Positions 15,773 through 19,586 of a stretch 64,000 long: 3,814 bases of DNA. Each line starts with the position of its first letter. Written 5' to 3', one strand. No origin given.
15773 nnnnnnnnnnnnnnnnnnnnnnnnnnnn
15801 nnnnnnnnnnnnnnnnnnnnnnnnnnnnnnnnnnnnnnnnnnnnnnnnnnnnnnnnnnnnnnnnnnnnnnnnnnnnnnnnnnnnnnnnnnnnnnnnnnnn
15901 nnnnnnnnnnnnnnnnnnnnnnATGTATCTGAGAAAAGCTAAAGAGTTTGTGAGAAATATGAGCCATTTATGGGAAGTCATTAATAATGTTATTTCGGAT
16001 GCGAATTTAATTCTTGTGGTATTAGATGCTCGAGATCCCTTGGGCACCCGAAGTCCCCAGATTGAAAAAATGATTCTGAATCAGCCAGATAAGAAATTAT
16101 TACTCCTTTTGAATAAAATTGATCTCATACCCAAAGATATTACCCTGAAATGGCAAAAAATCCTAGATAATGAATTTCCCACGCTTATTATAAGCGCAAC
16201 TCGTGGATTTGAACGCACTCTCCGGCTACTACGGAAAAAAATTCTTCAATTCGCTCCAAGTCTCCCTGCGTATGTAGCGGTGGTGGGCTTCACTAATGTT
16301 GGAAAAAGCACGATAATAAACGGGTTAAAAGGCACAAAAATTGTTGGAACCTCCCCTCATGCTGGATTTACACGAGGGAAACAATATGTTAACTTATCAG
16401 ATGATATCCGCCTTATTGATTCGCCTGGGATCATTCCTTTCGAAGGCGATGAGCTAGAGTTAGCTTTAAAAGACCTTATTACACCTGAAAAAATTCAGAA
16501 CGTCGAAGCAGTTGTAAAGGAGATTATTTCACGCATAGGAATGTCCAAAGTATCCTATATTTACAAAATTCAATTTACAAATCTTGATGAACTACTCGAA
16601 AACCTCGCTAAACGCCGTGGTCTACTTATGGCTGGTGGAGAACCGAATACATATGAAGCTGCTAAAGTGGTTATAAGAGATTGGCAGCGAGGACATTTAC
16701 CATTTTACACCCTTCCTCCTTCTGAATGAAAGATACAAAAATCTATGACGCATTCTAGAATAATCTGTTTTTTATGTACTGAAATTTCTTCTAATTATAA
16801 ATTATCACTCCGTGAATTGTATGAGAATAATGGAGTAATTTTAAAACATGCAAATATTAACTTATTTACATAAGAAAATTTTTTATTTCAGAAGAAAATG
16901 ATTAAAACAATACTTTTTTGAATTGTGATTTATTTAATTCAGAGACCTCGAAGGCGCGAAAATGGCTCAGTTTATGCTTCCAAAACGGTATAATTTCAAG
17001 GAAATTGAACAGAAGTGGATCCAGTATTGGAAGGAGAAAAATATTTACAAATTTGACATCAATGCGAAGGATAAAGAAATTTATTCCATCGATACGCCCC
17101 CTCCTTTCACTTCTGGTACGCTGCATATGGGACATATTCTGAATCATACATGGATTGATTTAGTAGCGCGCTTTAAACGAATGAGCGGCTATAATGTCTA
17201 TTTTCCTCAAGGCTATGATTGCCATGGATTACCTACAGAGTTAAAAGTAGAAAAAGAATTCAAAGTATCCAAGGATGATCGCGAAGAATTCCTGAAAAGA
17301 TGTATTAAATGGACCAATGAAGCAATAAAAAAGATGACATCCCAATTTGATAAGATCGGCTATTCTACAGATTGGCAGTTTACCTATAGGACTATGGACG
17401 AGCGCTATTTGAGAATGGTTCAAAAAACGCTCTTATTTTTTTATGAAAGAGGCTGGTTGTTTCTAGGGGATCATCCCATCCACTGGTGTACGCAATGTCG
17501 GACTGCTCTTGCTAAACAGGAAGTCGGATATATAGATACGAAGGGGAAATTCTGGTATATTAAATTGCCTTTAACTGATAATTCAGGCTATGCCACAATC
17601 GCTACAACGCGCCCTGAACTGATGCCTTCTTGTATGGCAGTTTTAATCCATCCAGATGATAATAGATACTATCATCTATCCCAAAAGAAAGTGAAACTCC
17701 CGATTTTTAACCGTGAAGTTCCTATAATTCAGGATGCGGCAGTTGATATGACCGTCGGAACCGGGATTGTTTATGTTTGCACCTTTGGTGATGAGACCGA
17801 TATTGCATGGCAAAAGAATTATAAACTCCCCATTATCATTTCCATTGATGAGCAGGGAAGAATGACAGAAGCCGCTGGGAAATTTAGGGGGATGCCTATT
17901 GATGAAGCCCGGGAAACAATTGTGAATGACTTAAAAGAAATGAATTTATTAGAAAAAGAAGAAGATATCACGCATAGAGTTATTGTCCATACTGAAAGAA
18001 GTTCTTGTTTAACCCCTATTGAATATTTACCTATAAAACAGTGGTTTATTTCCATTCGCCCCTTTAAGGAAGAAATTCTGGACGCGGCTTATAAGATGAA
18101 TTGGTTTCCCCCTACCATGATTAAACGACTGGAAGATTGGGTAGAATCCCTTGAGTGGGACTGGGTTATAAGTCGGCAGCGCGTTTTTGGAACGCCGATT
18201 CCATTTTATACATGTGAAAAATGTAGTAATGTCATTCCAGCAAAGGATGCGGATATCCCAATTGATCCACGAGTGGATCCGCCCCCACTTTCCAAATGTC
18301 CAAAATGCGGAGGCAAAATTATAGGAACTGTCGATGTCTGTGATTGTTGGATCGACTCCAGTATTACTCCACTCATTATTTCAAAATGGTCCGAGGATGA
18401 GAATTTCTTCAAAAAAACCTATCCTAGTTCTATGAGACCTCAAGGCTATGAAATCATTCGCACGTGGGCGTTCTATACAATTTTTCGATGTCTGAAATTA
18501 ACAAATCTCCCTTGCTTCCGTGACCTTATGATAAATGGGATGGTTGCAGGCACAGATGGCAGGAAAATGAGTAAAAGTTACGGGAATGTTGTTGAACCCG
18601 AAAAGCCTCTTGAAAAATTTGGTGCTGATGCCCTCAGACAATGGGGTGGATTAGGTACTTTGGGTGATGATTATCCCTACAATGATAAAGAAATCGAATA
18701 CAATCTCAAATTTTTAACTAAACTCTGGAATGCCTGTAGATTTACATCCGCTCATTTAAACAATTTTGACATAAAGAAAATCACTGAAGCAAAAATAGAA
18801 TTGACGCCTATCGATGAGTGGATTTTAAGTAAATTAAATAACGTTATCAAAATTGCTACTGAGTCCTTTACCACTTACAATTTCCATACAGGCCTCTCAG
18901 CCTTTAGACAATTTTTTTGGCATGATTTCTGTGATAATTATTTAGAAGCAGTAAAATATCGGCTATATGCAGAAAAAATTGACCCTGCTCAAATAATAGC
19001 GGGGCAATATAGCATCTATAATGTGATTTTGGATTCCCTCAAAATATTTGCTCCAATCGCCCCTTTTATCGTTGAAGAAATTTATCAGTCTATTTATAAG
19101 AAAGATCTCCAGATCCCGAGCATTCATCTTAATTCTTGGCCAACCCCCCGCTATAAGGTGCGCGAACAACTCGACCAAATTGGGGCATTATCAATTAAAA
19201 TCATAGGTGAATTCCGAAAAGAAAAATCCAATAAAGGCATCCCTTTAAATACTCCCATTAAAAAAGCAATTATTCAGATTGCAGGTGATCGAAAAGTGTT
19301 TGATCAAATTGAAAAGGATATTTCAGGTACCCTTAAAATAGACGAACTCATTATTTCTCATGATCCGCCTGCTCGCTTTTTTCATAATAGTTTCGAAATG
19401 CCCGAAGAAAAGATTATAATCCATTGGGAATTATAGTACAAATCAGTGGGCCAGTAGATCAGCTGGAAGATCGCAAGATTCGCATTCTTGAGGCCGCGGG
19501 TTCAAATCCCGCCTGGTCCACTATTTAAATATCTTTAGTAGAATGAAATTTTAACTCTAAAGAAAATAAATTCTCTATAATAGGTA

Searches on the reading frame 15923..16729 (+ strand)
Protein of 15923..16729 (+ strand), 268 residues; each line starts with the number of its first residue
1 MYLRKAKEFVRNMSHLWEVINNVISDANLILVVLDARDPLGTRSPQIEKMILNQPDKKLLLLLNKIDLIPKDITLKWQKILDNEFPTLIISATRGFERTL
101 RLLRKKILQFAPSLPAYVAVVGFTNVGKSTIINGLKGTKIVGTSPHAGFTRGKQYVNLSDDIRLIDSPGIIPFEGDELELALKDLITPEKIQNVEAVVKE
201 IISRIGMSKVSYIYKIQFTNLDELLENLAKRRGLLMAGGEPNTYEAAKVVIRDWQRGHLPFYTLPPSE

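Call 36: search_protein_families(library=pfam, proteins=[window:15923-16729:+], max_evalue=0.001)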
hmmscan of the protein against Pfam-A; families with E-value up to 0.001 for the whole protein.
window:15923-16729:+ (268 aa): 4 families
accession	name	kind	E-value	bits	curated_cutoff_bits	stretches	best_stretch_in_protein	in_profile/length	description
PF01926.29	MMR_HSR1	-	1e-16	61.5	21.9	1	118-183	2-71/113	50S ribosome-binding GTPase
PF03193.22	RsgA_GTPase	-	5e-09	36.7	30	1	8-172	7-170/174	RsgA GTPase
PF02421.24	FeoB_N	-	4.6e-06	26.7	27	1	118-174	3-61/156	Ferrous iron transport protein B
PF00350.29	Dynamin_N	-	1.1e-05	26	27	0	118-146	1-29/168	Dynamin family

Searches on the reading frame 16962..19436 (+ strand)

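Call 36: search_protein_families(library=pfam, proteins=[window:16962-19436:+], max_evalue=0.001)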
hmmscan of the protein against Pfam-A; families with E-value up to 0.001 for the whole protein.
window:16962-19436:+ (824 aa): 4 families
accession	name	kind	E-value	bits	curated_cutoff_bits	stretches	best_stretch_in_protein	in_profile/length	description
PF00133.28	tRNA-synt_1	-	1.3e-91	307.9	22.7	1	18-561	1-401/414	tRNA synthetases class I (I, L, M and V)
PF08264.19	Anticodon_1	-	2.9e-35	121.8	25.1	1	618-769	1-147/148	Anticodon-binding domain of tRNA ligase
PF09334.17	tRNA-synt_1g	-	2e-19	70.1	20.1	1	43-188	3-135/391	tRNA synthetases class I (M)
PF01406.26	tRNA-synt_1e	-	0.00016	21.6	27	0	522-560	241-278/301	tRNA synthetases class I (C) catalytic domain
